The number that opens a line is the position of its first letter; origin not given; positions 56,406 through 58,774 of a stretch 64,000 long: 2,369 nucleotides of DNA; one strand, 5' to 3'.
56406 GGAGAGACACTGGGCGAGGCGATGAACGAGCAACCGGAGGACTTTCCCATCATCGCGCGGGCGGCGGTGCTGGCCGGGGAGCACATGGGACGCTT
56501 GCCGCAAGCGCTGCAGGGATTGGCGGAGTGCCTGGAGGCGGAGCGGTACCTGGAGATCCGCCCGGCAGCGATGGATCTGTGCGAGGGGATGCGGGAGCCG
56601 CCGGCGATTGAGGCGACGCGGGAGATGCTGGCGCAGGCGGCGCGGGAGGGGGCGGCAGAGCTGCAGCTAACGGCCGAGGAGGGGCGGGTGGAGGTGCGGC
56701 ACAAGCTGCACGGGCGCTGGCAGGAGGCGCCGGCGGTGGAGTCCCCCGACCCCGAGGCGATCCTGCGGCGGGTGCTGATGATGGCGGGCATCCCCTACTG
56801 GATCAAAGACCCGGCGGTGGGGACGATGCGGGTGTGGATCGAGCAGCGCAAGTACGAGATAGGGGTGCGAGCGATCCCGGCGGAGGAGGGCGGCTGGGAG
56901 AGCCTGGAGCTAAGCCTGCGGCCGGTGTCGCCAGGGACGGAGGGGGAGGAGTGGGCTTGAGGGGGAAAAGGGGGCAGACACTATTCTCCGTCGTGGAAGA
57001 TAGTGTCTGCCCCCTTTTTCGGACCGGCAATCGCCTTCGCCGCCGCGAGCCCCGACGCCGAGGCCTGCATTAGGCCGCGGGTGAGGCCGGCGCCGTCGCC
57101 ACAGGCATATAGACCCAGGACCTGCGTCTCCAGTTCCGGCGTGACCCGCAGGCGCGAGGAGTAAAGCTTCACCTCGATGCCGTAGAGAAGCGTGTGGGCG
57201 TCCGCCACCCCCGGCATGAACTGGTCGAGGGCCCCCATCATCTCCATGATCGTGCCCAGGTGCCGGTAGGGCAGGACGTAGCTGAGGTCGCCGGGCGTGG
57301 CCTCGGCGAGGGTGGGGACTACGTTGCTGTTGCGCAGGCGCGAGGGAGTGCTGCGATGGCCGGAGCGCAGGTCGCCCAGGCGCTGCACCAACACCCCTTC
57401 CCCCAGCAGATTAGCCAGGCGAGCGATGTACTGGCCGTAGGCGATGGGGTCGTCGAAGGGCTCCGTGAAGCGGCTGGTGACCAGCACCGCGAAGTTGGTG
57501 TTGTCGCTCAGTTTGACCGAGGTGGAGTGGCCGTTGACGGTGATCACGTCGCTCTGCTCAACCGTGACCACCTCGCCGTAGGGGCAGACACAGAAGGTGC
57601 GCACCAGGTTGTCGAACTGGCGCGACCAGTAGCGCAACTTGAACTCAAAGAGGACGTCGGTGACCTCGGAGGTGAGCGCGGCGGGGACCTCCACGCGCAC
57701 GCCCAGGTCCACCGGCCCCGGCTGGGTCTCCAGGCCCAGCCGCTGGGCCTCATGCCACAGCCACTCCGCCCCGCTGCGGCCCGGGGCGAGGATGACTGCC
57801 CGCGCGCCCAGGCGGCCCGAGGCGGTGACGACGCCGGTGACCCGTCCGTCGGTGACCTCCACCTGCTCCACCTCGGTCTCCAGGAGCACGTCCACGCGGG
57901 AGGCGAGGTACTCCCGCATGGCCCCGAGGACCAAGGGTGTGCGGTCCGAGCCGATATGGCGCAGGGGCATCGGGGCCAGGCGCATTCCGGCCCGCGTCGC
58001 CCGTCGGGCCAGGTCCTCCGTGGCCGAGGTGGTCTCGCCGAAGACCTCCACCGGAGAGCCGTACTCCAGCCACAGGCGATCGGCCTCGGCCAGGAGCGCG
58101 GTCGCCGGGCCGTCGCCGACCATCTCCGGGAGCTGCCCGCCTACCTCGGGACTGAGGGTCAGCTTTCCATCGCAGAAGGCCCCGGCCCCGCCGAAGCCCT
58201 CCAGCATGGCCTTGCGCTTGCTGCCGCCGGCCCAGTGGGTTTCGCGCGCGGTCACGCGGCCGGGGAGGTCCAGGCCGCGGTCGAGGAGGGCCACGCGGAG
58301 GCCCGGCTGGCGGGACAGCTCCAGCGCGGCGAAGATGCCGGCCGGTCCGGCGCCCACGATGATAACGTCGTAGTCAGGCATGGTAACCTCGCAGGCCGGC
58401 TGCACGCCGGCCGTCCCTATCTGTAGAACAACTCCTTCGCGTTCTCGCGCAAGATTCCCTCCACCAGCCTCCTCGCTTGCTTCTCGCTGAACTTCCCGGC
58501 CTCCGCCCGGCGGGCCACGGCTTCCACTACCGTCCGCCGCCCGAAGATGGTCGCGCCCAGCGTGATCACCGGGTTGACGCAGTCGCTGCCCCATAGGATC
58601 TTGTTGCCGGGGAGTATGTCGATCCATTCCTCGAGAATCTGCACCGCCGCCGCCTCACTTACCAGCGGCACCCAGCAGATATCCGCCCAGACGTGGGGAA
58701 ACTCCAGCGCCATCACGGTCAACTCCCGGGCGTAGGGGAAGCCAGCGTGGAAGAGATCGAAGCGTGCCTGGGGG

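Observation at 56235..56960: Stand-alone soluble fusion of the two interacting pilus-motor modules (PilC/GspF domain + PilB/GspE N2 domain), with no membrane anchor and no ATPase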

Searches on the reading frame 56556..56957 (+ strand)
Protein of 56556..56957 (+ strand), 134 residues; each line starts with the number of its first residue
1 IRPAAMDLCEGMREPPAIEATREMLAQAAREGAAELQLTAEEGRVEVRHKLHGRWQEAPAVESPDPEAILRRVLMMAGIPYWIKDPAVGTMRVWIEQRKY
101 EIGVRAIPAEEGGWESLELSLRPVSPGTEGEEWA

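Call 37: search_solved_structures(query=A2, max_evalue=1, show_alignments=3)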
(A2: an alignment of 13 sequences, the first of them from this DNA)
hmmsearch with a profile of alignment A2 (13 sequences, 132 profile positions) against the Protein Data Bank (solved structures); distinct sequences matched with E-value up to 1: 14.
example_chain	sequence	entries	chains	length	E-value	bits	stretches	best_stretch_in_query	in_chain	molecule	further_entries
1p9r_A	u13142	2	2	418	5.5e-12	48.9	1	3-124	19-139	General secretion pathway protein E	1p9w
4ksr_A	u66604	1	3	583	9.5e-12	48.1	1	3-124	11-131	Type II secretion system protein E, Hemolysin-coregulated protein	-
4kss_A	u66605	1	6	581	9.7e-12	48.1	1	3-124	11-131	Type II secretion system protein E, hemolysin-coregulated protein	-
4pht_A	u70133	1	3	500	4.5e-11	46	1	3-124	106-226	General secretory pathway protein E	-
3jc8_Ba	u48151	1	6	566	2.9e-10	43.3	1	5-108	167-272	Type IV-A pilus assembly ATPase PilB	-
5zfr_A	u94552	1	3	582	4.2e-10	42.8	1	7-108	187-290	Type IV pilus biogenesis ATPase PilB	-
6olj_C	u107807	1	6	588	1.6e-09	40.9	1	7-106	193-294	Type IV pilus biogenesis ATPase PilB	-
5tsg_B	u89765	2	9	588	1.6e-09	40.9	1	7-106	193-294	Type IV pilus biogenesis ATPase PilB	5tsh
6ejf_A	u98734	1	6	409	1.5e-05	28.1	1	19-80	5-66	Type IV pilus assembly protein PilF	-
5oiu_A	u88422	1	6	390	2e-05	27.7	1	14-80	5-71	Type IV pilus assembly protein PilF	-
6f8l_G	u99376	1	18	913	3.7e-05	26.8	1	14-80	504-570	Type IV pilus assembly protein PilF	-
5it5_F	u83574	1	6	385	4.6e-05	26.5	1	19-80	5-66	ATP binding motif-containing protein PilF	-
10my_A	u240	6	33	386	0.15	15.2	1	24-73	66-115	PilT/PilU family type 4a pilus ATPase | Twitching motility protein PilT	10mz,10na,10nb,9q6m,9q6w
9e9c_o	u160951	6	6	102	0.32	14.1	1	53-87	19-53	Large ribosomal subunit protein mL63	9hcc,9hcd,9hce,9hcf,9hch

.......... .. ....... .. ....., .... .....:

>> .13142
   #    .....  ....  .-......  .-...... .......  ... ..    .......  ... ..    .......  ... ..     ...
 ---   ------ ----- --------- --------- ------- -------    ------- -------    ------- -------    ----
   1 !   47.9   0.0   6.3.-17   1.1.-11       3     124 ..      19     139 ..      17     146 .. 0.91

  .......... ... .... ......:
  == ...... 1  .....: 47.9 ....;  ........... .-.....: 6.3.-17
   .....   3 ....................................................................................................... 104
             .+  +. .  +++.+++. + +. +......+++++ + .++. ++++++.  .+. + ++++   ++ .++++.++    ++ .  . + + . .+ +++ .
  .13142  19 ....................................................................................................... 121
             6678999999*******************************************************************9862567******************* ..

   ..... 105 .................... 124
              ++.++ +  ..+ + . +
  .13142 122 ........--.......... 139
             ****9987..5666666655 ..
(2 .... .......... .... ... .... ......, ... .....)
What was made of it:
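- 56598..56930 (+): PilB/GspE N2-like domain, residues about 122-232 (alpha1, beta1-3, alpha2, beta4-6). Family profile vs EpsE N2D E=5.5e-12 (call 37).
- On PilB/GspE/PilT secretion ATPases: Profile vs EpsE E=5.5e-12 (call 37).
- Checked: A 13-sequence family profile hits the whole N2 domain of EpsE at E=5.5e-12 and of three PilB proteins at 3e-10 to 2e-9 (call 37).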

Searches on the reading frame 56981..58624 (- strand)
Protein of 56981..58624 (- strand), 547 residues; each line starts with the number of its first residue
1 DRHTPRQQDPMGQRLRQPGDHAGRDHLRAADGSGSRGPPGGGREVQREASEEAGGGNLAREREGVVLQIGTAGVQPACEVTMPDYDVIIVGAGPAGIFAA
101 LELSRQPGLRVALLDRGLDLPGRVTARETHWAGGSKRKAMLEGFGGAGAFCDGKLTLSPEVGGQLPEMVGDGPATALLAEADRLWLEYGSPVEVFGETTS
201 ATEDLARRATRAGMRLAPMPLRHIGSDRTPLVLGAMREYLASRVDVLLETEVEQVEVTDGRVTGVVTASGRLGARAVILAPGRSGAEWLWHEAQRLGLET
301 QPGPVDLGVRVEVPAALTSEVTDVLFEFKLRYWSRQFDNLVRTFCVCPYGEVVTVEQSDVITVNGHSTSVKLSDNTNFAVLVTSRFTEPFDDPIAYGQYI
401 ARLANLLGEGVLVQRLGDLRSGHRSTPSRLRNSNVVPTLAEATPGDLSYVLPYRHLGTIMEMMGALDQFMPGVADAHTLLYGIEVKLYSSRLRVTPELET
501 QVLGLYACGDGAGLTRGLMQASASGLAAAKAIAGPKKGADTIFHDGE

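Call 62: search_protein_families(library=pfam, proteins=[window:56981-58624:-], max_evalue=0.001)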
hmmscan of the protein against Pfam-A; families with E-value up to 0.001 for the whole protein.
window:56981-58624:- (547 aa): 13 families
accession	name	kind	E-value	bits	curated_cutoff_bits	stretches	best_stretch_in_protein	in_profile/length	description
PF00890.30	FAD_binding_2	-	6.6e-12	45.8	20.4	1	86-135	1-44/414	FAD binding domain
PF07992.20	Pyr_redox_2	-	1.4e-11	44.8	26.1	1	85-124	1-39/291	Pyridine nucleotide-disulphide oxidoreductase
PF01266.30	DAO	-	4e-11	43.5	27.9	1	86-284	1-205/353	FAD dependent oxidoreductase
PF21688.3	FAD-depend_C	-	8.8e-11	42.8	27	1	338-485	43-195/197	FAD-dependent protein, C-terminal domain-like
PF01134.28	GIDA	-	1e-09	38.4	22.1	0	86-116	1-30/391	Glucose inhibited division protein A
PF12831.13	FAD_oxidored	-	7.9e-08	32.4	27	1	86-136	1-50/416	FAD dependent oxidoreductase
PF03486.20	HI0933_like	-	2.9e-07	30.6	50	1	86-117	2-32/244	HI0933-like protein Rossmann domain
PF01946.23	Thi4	-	3.3e-07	30.2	26.2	1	84-123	17-56/235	Thi4 family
PF13450.12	NAD_binding_8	-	1.3e-05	25.8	21.9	1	89-129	1-40/68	NAD(P)-binding Rossmann-like domain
PF13738.12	Pyr_redox_3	-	1.7e-05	24.7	30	0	88-117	1-30/305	Pyridine nucleotide-disulphide oxidoreductase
PF01494.25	FAD_binding_3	-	2.4e-05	24.2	22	1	84-116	1-32/349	FAD binding domain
PF05834.18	Lycopene_cycl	-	4.6e-05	23.1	23.4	1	86-121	1-39/380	Lycopene cyclase protein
PF13454.12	NAD_binding_9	-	0.00081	19.8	21.8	0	88-125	1-41/155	FAD-NAD(P)-binding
